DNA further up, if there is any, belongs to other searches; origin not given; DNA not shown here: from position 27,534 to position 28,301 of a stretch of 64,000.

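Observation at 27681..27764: The family-defining Cys motif of the YkgJ-like protein lies between an in-frame TGA and the first ATG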

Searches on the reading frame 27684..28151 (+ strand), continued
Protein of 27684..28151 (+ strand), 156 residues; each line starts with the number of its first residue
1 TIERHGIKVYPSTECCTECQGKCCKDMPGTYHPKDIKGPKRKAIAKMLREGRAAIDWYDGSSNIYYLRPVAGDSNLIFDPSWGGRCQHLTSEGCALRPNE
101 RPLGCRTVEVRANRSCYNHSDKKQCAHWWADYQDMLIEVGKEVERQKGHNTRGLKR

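Call 70: search_protein_families(library=pfam, proteins=[P0004, P0128, P0130, P0133, P0136, P0137, P0139, P0141, P0144, P0148], max_evalue=0.1)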
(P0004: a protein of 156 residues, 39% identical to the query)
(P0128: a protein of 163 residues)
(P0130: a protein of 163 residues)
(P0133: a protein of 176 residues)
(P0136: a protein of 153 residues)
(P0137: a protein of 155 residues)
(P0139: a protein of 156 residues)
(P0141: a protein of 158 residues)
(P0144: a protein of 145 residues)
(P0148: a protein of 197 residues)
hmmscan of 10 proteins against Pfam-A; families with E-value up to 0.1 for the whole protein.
P0004 (156 aa): 1 family
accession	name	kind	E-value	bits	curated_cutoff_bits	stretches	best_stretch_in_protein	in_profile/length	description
PF03692.20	CxxCxxCC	-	0.018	16.2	23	0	16-121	2-68/85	Putative zinc- or iron-chelating domain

P0128 (163 aa): 1 family
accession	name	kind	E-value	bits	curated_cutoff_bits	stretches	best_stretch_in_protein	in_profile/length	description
PF03692.20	CxxCxxCC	-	0.0028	18.7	23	1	18-128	2-70/85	Putative zinc- or iron-chelating domain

P0130 (163 aa): 0 families

P0133 (176 aa): 1 family
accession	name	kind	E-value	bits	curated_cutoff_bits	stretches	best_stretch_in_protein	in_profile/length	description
PF03692.20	CxxCxxCC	-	0.00042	21.4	23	1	22-131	2-68/85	Putative zinc- or iron-chelating domain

P0136 (153 aa): 1 family
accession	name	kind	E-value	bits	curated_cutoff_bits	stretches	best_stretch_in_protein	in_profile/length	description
PF03692.20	CxxCxxCC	-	0.00011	23.3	23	1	11-111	2-70/85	Putative zinc- or iron-chelating domain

P0137 (155 aa): 0 families

P0139 (156 aa): 1 family
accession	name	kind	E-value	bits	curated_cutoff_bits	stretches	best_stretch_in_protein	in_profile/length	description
PF03692.20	CxxCxxCC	-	1.8e-05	25.8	23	1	8-110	2-69/85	Putative zinc- or iron-chelating domain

P0141 (158 aa): 1 family
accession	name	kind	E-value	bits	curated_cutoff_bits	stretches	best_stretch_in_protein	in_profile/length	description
PF03692.20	CxxCxxCC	-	0.00011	23.3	23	1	13-113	2-68/85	Putative zinc- or iron-chelating domain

P0144 (145 aa): 0 families

P0148 (197 aa): 1 family
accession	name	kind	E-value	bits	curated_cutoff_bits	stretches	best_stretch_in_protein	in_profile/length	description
PF03692.20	CxxCxxCC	-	2e-07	32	23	1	16-113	2-68/85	Putative zinc- or iron-chelating domain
